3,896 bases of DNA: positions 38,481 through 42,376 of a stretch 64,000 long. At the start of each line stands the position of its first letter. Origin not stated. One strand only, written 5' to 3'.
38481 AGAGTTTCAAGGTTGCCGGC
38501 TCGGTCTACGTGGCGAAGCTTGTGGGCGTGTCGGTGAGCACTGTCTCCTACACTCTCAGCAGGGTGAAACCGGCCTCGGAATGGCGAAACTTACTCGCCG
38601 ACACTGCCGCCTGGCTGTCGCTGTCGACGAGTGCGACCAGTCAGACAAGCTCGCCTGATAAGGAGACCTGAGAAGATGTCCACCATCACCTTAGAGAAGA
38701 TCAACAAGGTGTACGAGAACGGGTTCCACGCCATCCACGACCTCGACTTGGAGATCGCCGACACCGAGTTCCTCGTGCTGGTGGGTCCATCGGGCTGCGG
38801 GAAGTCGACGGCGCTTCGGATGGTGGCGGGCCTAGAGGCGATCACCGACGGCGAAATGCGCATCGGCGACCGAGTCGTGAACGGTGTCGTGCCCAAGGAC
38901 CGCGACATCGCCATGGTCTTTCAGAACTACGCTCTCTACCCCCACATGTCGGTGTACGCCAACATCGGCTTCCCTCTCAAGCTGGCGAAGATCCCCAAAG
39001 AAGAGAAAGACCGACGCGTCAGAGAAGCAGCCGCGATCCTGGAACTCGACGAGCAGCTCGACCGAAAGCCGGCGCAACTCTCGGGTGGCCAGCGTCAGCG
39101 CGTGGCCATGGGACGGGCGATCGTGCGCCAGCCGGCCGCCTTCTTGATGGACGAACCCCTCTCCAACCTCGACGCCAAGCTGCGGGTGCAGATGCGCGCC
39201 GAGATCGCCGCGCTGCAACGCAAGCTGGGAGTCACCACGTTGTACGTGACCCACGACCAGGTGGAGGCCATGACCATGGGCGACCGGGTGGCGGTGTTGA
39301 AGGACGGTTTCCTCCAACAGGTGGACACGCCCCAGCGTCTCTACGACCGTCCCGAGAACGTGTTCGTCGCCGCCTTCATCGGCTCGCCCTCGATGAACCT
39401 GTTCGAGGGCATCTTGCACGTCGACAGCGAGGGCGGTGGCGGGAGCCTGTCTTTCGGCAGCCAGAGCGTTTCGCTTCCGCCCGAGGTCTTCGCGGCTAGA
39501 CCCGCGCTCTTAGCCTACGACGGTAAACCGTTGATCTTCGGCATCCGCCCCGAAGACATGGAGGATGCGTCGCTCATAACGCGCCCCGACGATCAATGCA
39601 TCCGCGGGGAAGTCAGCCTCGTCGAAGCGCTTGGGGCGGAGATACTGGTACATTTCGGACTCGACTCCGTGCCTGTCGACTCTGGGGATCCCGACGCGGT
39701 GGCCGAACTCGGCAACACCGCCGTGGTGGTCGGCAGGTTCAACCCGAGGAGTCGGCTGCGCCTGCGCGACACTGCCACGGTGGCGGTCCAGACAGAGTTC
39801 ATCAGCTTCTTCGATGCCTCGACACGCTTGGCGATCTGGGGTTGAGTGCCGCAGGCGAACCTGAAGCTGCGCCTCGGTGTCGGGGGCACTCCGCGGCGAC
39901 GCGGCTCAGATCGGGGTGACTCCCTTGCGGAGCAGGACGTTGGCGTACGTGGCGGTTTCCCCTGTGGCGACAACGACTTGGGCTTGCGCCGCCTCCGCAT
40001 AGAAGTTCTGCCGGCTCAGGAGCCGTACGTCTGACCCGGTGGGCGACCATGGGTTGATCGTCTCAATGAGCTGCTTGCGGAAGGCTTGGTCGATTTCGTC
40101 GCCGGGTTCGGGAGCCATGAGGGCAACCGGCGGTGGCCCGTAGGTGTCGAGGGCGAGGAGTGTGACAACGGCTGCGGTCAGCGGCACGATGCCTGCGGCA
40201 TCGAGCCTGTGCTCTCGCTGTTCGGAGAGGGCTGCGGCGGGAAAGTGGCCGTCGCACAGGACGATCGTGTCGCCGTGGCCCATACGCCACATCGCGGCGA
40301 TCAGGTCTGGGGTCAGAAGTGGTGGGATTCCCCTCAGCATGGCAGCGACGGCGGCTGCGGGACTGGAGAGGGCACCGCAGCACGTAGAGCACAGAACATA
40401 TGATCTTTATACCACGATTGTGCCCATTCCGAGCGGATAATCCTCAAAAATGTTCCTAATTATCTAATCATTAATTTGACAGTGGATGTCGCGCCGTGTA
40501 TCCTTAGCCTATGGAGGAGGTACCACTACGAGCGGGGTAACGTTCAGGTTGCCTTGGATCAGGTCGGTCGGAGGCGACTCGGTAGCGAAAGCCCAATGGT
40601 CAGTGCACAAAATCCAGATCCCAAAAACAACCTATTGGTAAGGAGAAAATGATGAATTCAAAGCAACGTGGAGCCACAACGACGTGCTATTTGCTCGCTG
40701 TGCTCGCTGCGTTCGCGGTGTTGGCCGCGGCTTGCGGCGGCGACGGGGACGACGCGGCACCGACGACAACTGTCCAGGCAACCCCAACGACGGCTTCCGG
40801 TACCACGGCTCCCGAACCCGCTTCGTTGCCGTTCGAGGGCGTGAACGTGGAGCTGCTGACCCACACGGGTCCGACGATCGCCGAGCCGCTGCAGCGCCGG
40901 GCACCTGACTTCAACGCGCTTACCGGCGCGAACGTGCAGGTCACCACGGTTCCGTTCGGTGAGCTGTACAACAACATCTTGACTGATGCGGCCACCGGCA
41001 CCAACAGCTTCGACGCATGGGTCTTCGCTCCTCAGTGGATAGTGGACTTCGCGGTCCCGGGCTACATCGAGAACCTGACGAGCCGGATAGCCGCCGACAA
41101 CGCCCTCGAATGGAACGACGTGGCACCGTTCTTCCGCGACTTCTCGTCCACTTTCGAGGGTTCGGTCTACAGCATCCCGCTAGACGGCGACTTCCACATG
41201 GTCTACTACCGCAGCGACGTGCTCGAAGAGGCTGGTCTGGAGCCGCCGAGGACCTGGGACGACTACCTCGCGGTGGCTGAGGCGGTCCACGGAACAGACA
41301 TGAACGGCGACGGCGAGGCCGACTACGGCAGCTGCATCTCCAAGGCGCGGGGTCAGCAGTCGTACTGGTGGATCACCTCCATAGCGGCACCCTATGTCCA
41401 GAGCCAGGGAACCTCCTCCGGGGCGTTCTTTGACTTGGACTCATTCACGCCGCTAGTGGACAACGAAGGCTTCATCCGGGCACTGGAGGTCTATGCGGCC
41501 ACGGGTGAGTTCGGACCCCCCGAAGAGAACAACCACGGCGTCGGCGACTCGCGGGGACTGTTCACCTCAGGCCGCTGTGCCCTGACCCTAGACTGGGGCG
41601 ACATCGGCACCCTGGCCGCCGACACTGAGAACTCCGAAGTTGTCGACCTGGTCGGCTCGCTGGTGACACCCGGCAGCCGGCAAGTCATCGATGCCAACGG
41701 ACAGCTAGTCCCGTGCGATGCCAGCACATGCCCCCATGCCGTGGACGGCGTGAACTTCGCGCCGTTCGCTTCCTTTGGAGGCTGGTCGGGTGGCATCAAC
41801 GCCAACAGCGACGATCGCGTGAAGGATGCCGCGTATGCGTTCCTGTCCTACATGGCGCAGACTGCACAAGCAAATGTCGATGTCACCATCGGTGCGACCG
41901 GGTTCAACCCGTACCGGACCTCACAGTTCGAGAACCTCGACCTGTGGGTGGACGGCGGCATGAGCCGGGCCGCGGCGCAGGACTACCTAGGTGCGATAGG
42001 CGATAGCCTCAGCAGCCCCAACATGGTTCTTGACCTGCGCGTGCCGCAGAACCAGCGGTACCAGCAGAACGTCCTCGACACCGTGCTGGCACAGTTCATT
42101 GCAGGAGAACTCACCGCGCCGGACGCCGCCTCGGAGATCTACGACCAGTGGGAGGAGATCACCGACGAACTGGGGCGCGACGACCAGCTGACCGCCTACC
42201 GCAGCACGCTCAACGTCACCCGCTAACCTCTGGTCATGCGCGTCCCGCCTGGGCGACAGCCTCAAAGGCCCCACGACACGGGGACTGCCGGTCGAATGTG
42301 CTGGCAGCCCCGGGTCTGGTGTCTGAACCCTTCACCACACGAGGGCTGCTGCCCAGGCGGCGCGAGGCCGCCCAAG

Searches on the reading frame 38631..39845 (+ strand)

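Call 29: search_protein_families(library=pfam, proteins=[window:38631-39845:+], max_evalue=0.001)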
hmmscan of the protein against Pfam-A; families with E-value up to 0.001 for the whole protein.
window:38631-39845:+ (404 aa): 5 families
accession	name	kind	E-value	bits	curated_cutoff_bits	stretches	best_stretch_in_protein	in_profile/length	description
PF00005.33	ABC_tran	-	5.2e-28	98.8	25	1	36-177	2-136/137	ABC transporter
PF17912.7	OB_MalK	-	4.2e-12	47.2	27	1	251-310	1-53/53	MalK OB fold domain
PF03215.21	Rad17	-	0.00027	21.3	23.8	1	35-70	35-70/186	Rad17 P-loop domain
PF02463.25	SMC_N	-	0.00034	20.5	40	0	25-217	3-208/220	RecF/RecN/SMC N terminal domain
PF08402.16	TOBE_2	-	0.00079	19.9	21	0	304-346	2-40/76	TOBE domain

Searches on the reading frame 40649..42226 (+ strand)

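Call 29: search_protein_families(library=pfam, proteins=[window:40649-42226:+], max_evalue=0.001)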
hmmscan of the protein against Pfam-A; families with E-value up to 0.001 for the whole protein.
window:40649-42226:+ (525 aa): 3 families
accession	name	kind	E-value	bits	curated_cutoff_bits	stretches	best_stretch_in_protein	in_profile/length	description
PF01547.30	SBP_bac_1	-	1.9e-27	97.5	26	1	75-407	2-305/307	Bacterial extracellular solute-binding protein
PF13416.11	SBP_bac_8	-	3.4e-24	86.5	27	1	87-425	5-264/279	Bacterial extracellular solute-binding protein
PF13531.11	SBP_bac_11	-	0.00016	22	25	1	73-142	5-70/227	Bacterial extracellular solute-binding protein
